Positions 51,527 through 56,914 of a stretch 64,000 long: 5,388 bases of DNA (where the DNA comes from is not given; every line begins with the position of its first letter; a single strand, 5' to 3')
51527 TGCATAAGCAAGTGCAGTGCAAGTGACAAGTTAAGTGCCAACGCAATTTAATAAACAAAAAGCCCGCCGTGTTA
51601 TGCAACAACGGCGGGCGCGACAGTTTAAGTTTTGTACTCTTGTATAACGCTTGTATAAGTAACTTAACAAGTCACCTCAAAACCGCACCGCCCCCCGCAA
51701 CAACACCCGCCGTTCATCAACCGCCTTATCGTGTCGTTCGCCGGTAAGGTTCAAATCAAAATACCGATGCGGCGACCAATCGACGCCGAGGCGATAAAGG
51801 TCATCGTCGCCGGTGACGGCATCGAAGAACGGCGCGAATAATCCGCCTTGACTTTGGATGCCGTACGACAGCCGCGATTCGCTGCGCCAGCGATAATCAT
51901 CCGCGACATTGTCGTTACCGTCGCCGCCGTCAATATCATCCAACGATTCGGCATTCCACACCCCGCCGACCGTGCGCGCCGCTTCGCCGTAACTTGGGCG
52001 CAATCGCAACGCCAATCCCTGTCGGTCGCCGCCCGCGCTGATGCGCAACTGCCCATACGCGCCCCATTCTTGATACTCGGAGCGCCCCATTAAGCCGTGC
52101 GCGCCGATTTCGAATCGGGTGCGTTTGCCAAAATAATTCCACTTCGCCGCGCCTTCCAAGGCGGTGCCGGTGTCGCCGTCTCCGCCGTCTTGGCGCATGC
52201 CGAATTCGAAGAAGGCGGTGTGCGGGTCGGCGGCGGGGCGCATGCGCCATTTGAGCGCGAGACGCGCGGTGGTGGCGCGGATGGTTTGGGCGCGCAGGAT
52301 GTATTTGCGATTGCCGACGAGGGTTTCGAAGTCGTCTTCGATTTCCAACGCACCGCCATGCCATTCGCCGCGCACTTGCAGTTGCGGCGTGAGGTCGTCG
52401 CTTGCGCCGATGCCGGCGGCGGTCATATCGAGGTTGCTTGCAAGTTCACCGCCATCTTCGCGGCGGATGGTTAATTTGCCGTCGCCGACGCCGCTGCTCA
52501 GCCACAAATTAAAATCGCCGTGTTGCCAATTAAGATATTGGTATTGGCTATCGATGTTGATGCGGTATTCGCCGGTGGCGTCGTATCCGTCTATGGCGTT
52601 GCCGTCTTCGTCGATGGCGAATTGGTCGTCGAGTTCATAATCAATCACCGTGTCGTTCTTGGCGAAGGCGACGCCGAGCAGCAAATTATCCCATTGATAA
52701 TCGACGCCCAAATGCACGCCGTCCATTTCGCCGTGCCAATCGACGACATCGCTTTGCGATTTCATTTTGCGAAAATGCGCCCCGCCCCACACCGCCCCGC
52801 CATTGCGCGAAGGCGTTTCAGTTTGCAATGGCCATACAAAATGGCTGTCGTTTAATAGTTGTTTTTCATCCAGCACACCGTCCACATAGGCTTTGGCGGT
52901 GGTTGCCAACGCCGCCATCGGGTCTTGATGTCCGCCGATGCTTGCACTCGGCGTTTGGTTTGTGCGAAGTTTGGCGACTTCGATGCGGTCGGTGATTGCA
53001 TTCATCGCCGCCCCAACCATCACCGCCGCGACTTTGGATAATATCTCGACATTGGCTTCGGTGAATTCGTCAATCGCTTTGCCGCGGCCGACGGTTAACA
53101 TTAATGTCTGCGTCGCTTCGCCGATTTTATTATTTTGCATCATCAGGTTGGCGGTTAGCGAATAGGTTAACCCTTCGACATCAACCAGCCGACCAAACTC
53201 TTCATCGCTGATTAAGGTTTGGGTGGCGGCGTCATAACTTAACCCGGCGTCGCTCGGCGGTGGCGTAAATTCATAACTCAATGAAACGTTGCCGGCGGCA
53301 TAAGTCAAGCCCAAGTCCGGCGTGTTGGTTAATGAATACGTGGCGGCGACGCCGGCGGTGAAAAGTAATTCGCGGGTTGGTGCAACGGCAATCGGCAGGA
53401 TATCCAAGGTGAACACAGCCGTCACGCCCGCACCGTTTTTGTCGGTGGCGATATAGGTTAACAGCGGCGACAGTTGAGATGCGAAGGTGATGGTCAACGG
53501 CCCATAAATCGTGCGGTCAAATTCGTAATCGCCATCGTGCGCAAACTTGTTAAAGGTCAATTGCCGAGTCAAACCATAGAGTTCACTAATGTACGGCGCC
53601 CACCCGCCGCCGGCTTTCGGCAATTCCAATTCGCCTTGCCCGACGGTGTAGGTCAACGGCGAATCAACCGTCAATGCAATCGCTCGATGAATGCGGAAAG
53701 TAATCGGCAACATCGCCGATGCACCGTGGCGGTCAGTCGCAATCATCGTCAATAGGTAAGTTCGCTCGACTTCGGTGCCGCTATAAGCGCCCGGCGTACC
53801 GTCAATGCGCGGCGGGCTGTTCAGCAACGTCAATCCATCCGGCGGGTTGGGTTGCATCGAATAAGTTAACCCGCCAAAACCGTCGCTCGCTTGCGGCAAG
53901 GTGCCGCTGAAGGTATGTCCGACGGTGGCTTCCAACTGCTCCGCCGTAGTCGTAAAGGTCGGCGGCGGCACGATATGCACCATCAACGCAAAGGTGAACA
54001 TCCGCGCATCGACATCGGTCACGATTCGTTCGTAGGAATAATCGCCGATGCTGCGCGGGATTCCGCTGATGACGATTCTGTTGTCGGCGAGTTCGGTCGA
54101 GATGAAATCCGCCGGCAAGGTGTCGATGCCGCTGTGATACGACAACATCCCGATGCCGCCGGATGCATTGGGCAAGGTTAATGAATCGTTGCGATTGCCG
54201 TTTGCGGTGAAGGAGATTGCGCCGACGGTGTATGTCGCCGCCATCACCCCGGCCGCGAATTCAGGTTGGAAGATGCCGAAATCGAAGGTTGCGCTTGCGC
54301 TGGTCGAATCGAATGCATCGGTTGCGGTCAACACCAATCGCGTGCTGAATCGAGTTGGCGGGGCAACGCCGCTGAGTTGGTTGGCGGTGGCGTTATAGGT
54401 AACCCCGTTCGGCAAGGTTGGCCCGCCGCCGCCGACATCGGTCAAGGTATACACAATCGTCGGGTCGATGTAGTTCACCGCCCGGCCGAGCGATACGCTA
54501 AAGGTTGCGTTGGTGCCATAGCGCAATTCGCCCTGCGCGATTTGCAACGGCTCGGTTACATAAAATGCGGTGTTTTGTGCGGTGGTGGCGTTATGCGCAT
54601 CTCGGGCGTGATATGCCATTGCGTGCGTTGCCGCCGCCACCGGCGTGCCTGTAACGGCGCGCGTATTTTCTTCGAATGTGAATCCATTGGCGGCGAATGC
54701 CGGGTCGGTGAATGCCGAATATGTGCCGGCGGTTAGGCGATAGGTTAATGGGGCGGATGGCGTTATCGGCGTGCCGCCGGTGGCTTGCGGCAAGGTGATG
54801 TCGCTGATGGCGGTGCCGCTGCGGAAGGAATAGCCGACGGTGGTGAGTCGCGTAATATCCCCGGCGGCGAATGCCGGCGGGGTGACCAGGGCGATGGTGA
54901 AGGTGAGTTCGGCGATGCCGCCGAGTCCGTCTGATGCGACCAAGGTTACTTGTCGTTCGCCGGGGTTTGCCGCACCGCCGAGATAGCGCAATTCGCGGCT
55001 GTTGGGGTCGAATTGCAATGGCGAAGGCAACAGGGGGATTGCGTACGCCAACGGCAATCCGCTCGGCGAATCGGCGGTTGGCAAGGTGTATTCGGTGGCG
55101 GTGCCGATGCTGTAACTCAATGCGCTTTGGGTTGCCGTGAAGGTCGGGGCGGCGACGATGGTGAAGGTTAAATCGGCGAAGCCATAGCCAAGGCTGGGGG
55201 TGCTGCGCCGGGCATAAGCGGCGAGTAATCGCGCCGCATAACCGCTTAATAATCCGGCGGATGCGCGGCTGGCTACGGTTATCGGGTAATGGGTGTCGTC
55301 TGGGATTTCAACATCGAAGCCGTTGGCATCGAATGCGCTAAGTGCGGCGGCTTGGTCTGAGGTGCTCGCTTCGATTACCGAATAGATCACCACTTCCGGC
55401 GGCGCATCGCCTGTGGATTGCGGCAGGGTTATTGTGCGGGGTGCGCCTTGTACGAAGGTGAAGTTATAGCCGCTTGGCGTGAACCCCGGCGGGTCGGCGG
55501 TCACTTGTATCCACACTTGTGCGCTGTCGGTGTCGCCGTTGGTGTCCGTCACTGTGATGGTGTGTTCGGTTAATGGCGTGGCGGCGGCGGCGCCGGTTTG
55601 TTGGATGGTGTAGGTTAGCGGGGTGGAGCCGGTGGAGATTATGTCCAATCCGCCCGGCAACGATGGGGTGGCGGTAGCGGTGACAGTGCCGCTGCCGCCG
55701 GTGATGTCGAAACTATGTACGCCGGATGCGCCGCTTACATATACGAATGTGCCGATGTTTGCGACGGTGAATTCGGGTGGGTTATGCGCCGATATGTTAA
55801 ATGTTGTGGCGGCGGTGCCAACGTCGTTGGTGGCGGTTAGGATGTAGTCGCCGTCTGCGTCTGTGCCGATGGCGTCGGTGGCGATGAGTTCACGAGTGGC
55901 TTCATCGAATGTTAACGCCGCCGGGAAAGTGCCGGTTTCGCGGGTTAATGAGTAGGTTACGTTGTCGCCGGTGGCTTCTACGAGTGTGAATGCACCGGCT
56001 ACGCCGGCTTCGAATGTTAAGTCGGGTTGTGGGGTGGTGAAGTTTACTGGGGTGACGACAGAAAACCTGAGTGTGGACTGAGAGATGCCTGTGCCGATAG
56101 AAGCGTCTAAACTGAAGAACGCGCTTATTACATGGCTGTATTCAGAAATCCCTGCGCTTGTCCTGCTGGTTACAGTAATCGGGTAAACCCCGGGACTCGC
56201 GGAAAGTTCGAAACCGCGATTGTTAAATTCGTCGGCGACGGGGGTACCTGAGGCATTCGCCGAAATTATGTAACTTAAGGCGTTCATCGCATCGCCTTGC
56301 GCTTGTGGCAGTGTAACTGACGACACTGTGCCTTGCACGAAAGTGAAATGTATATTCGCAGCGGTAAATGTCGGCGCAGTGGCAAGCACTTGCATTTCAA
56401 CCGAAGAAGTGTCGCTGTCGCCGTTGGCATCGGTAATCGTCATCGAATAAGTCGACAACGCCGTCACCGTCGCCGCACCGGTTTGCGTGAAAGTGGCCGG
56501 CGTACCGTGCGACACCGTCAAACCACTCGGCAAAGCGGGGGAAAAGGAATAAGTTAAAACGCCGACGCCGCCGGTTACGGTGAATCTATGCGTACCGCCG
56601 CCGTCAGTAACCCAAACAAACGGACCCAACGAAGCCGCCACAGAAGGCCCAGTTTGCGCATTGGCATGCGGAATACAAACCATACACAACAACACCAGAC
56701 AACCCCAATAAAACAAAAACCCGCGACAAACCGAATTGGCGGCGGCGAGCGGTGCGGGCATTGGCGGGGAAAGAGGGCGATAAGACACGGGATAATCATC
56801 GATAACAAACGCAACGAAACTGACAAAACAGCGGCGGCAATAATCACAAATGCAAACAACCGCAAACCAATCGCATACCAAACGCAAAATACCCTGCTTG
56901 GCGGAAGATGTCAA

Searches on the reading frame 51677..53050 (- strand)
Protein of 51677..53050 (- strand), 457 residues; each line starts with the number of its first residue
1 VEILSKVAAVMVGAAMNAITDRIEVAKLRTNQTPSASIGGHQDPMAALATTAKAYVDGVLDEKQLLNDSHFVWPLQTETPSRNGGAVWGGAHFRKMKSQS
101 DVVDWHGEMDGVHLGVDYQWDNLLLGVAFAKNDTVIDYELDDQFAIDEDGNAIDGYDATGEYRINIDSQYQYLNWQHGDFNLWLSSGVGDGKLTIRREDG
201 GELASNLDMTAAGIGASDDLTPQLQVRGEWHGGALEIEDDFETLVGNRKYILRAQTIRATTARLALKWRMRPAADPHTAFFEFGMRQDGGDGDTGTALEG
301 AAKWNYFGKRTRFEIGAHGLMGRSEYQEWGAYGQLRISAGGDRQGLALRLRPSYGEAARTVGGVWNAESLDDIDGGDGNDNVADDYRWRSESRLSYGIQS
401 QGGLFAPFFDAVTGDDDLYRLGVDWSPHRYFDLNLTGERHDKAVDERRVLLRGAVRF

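Call 52: search_protein_families(library=ncbifam, max_evalue=1, proteins=[window:51677-53050:-])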
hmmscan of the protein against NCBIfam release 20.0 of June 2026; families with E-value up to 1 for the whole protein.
window:51677-53050:- (457 aa): 0 families

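Call 53: search_solved_structures(query=window:51680-53050:-, max_evalue=10)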
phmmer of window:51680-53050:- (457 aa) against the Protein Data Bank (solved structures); distinct sequences matched with E-value up to 10: 0.

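Call 70: find_homologous_proteins(query=window:51680-52951:-, max_evalue=0.001)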
Query window:51680-52951:- (424 aa): 10 proteins with E <= 0.001 among 8000 candidates.
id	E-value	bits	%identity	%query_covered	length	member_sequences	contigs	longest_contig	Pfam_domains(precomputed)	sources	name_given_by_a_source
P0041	1.8e-110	388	49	100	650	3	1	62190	-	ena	-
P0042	4.6e-95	337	52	72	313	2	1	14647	-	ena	-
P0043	5.1e-61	225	35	85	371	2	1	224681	-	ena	-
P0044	1.6e-18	85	28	97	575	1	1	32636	PF13505.13,PF03797.26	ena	-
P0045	4.6e-18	84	28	92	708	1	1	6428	-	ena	-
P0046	1.1e-14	72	27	98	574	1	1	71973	PF03797.26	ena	-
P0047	5.6e-8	50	27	76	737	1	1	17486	-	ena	-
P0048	1.0e-7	49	26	77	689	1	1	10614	PF00041.28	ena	-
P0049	3.6e-6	44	25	89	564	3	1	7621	PF03160.21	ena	-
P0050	1.6e-5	42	34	32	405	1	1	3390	-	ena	-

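Call 83: predict_structure(alignment_id=A8)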
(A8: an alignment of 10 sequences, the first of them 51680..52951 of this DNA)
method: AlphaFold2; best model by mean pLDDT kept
length: 424 residues; sequences in the alignment: 10
mean_pLDDT: 65.3   pTM: 0.61
mean pLDDT of the five models: 65.3, 64.7, 62.3, 60.6, 54.1
residues with pLDDT >= 90: 8; 70-90: 213; 50-70: 118; < 50: 85
segments of 3 or more residues with pLDDT < 50: 1-39, 44-48, 323-353, 409-411, 422-424
pLDDT, mean of each block of 10 residues (from residue 1): 23 29 33 40 53 60 59 65 77 79 72 61 69 84 80 88 79 88 81 81 73 62 83 76 76 78 78 74 71 63 71 76 40 28 28 59 80 78 70 72 59 53 52
secondary structure, 60 per line:
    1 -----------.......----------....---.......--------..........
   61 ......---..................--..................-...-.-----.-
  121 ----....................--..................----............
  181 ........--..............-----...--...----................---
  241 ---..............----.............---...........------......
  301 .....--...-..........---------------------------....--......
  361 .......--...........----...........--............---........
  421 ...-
elements in order: H12-18 H29-32 E36-42 E51-66 E70-87 E90-107 E125-144 E147-164 E169-188 E191-204 E210-212 E215-217 E222-237 E244-257 E262-274 E278-288 E295-305 E312-321 H349-352 E355-367 E370-380 E385-395 E398-409 E413-423

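Call 88: fold_search(model_id=the predicted structure, library=pdb)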
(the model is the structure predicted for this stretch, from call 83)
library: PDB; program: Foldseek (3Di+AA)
matches with E <= 10: 739; with E <= 0.001: 106
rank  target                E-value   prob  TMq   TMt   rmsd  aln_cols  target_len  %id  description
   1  5fok_B                3.8e-06  1.00  0.42  0.31  11.4       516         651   10  Crystal structure of the siderophore receptor PiuA from Pseudomonas aeruginosa (released 2016-05-11)
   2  4epa                  1.1e-05  1.00  0.42  0.30  10.7       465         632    8  The crystal structure of the ferric yersiniabactin uptake receptor FyuA from Yersinia pestis (released 2012-06-20)
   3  5fok_A                1.8e-05  1.00  0.40  0.29  11.7       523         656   10  Crystal structure of the siderophore receptor PiuA from Pseudomonas aeruginosa (released 2016-05-11)
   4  5nec_A                2.1e-05  1.00  0.44  0.32  11.7       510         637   12  Crystal structure of the siderophore receptor PiuD from Pseudomonas aeruginosa (released 2018-02-07)
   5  2gsk_A                2.3e-05  1.00  0.38  0.29  14.6       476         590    9  Structure of the BtuB:TonB Complex (released 2006-06-13)
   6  5fp2_B                2.6e-05  1.00  0.40  0.33  18.4       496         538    8  Crystal structure of the siderophore receptor PirA from Pseudomonas aeruginosa (released 2015-12-09)
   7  8bmx_B                2.6e-05  1.00  0.39  0.28  14.8       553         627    8  Bacteroides thetaiotaomicron B12 TonB dependent transporter in complex with a surface lipoprotein (released 2023-09-20)
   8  2guf                  2.8e-05  1.00  0.39  0.31  14.1       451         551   10  In meso crystal structure of the cobalamin transporter, BtuB (released 2006-12-05)
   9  5nec_B                3.0e-05  1.00  0.45  0.32  11.6       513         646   12  Crystal structure of the siderophore receptor PiuD from Pseudomonas aeruginosa (released 2018-02-07)
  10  5out                  3.5e-05  1.00  0.45  0.29  13.8       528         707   10  CRYSTAL STRUCTURE OF THE FERRIC ENTEROBACTIN RECEPTOR (PFEA) MUTANT (G324V) FROM PSEUDOMONAS AERUGINOSA (released 2018-09-05)
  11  1nqe                  3.5e-05  1.00  0.39  0.32  14.6       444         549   10  OUTER MEMBRANE COBALAMIN TRANSPORTER (BTUB) FROM E. COLI (released 2003-04-29)
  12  5fr8_A                3.7e-05  1.00  0.42  0.27  17.9       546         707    9  Crystal structure of the siderophore receptor PirA from Acinetobacter baumannii (released 2016-05-11)
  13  6fok_B                4.5e-05  1.00  0.45  0.32  13.7       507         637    8  Copper transporter OprC (released 2019-03-13)
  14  5c58_A                5.4e-05  1.00  0.40  0.28  17.6       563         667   10  A double mutant of serratia marcescens hemophore receptor HasR in complex with its hemophore HasA and heme (released 2016-06-29)
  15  5mzs                  6.3e-05  1.00  0.46  0.30  13.2       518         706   11  Crystal structure of the ferric enterobactin receptor (PfeA) mutant (R480A_Q482A) from Pseudomonas aeruginosa (released 2018-02-14)
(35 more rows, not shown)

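Call 89: search_protein_families(library=pfam, max_evalue=0.1, proteins=[P0044, P0046, P0041])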
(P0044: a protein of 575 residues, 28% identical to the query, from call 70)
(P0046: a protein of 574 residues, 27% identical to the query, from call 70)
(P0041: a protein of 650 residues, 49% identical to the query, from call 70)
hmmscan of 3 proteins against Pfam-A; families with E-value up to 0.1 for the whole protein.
P0044 (575 aa): 1 family
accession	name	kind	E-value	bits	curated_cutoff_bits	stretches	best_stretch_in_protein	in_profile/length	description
PF03797.25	Autotransporter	-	6e-11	43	26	1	222-416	12-212/255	Autotransporter beta-domain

P0046 (574 aa): 3 families
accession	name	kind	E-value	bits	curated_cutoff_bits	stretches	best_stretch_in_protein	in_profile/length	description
PF03797.25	Autotransporter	-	2e-10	41.3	26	1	208-328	1-124/255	Autotransporter beta-domain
PF08269.17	dCache_2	-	0.013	15.1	26.5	1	31-104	236-295/298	Cache domain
PF18678.6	AOC_like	-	0.037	14.2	25.9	0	80-120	77-117/123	Allene oxide cyclase barrel like domain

P0041 (650 aa): 1 family
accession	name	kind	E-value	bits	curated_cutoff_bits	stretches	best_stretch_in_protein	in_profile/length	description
PF23034.1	DUF7035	-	0.09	13.3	27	0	67-134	40-107/137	Domain of unknown function (DUF7035)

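Call 97: find_encoding_contigs(protein=P0041, flank=8000, max_places=3)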
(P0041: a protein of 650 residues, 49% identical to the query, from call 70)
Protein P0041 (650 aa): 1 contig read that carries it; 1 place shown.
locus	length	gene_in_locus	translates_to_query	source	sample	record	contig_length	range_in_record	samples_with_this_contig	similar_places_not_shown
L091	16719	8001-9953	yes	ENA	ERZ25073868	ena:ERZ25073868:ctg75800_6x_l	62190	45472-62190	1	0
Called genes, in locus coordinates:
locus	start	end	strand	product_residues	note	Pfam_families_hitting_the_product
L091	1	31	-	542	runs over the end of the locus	PF01595:CNNM, PF00571:CBS (weak), PF03471:CorC_HlyC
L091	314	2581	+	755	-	PF13089:PP_kinase_N, PF02503:PP_kinase, PF17941:PP_kinase_C_1, PF13090:PP_kinase_C, PF13091:PLDc_2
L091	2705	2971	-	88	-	PF03966:Trm112p (weak)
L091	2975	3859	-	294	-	PF04116:FA_hydroxylase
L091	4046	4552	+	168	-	PF24838:8xMP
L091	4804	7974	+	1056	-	PF05345:He_PIG (faint)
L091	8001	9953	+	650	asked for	-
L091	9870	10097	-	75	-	-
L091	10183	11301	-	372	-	PF00211:Guanylate_cyc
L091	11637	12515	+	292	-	PF00892:EamA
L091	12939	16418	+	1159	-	PF02310:B12-binding, PF03308:MeaB, PF01642:MM_CoA_mutase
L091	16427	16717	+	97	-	?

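Call 98: find_encoding_contigs(protein=P0043, flank=8000, max_places=3)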
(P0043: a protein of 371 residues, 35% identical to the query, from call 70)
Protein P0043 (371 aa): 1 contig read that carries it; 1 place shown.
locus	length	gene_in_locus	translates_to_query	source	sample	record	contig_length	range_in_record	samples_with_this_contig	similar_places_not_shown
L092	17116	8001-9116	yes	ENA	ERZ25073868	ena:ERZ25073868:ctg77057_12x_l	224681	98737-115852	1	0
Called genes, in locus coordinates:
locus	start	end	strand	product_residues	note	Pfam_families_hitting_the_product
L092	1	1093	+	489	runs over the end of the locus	PF00890:FAD_binding_2 (faint), PF01134:GIDA (weak), PF01262:AlaDh_PNT_C (faint), PF07992:Pyr_redox_2, PF12831:FAD_oxidored, PF13450:NAD_binding_8 (faint), PF00070:Pyr_redox, PF02852:Pyr_redox_dim, +1 more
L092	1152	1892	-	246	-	PF11967:RecO_N, PF02565:RecO_C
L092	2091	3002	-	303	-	PF00009:GTP_EFTU, PF00350:Dynamin_N (faint), PF01926:MMR_HSR1, PF02421:FeoB_N, PF03193:RsgA_GTPase (weak), PF04548:AIG1 (faint), PF07650:KH_2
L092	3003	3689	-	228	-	PF22935:RM44_endonuclase (faint), PF14622:Ribonucleas_3_3, PF00636:Ribonuclease_3, PF00035:dsrm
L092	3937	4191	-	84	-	PF07927:HicA_toxin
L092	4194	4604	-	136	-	-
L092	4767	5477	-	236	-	-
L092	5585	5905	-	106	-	-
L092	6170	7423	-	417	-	PF01555:N6_N4_Mtase, PF01844:HNH, PF14279:HNH_5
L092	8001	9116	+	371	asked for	-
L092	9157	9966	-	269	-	PF10502:Peptidase_S26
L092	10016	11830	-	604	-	PF00009:GTP_EFTU, PF03144:GTP_EFTU_D2 (weak), PF00679:EFG_C, PF06421:LepA_C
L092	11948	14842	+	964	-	PF00311:PEPcase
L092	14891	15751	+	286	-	PF12849:PBP_like_2, PF13531:SBP_bac_11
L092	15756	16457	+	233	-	PF00528:BPD_transp_1 (weak)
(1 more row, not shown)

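Call 113: find_related_loci(query=A8, collection=metagenome_contigs, flank=10000)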
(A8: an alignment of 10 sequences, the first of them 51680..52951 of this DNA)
Query A8 (424 aa) in metagenome_contigs; peptide patterns used: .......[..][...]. (x = any residue, [..] = any of these).
600 stretches matched a pattern (row limit reached: there are more); 24 encode a relative of the query (tblastn E <= 1e-3); 24 distinct loci.
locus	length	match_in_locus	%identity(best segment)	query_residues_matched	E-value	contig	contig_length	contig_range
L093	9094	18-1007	30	89-424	4e-35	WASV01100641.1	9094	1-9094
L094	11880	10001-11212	30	15-422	5e-33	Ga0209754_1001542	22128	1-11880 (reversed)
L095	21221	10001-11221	27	14-423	1e-29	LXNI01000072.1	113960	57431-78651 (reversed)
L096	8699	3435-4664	29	5-418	1e-26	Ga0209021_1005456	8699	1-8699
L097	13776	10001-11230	29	5-418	1e-26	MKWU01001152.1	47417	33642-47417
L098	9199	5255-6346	30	4-377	6e-25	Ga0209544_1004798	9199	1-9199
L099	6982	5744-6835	30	4-377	5e-25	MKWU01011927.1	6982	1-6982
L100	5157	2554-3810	27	4-423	2e-22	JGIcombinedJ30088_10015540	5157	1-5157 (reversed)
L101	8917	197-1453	27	4-423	7e-21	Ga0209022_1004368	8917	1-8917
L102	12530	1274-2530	27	4-423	8e-21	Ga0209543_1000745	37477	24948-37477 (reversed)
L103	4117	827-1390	36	245-424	3e-19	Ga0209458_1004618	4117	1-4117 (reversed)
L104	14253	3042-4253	30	15-422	5e-33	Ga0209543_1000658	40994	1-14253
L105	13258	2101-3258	27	39-424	1e-14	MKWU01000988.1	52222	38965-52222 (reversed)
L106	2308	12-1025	26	78-424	3e-13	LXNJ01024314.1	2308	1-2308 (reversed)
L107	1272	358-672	33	245-346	2e-12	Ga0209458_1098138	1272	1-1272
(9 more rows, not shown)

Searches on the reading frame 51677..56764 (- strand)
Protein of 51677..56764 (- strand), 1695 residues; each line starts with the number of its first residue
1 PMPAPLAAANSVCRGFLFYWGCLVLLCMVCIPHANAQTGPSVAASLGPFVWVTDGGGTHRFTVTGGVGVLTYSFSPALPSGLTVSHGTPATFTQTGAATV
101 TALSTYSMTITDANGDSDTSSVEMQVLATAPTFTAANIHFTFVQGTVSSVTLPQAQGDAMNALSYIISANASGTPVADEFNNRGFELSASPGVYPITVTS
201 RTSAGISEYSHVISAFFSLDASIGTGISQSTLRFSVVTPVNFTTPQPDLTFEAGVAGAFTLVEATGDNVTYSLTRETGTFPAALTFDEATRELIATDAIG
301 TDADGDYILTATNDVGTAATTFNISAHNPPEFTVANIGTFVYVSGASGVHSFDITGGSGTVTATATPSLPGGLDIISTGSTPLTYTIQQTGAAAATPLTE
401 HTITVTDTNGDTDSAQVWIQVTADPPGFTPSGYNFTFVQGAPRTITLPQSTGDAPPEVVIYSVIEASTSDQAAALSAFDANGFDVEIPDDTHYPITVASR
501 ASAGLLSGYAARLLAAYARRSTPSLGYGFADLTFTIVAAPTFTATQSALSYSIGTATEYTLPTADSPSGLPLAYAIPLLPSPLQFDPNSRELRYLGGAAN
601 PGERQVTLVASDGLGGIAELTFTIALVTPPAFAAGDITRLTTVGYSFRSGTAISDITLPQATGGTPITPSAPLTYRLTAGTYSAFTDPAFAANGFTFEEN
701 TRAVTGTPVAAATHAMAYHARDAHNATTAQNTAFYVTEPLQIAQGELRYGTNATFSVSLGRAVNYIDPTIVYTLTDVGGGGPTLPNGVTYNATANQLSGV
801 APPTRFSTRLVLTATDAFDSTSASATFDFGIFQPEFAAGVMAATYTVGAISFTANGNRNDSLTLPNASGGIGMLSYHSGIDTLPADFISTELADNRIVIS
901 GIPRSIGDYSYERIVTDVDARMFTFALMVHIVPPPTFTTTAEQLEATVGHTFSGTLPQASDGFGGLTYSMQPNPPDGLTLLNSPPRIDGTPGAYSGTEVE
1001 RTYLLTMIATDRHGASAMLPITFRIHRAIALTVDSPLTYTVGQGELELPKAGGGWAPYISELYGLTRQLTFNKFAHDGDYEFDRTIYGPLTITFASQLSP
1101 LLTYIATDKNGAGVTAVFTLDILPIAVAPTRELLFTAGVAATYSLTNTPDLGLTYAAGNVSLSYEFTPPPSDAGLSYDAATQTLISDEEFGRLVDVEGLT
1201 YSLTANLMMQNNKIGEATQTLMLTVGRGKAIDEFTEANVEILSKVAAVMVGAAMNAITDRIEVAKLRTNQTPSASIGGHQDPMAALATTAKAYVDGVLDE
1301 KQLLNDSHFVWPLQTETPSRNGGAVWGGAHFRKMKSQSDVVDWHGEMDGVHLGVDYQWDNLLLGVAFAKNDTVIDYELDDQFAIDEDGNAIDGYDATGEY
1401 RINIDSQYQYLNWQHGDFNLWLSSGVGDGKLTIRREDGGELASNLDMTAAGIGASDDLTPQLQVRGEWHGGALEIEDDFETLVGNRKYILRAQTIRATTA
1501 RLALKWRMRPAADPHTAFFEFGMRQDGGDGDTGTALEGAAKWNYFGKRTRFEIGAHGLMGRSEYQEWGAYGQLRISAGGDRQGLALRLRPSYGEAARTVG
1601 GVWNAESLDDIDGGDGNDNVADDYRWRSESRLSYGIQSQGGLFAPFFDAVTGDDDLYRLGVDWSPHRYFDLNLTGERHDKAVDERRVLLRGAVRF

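Call 51: search_protein_families(library=pfam, max_evalue=0.1, proteins=[window:51677-56764:-])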
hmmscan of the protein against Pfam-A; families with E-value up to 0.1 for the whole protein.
window:51677-56764:- (1695 aa): 1 family
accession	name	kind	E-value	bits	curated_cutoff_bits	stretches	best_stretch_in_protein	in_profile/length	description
PF05345.18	He_PIG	-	6.1e-09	36.6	24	2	243-324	5-93/96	Putative Ig domain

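Call 52: search_protein_families(library=ncbifam, max_evalue=1, proteins=[window:51677-56764:-])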
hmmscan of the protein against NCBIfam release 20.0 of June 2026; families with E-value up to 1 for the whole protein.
window:51677-56764:- (1695 aa): 0 families

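Call 110: find_encoding_contigs(protein=window:51677-56761:-, flank=6000, max_places=3)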
Protein window:51677-56761:- (1694 aa): no gene with exactly this product is on record in the collection.
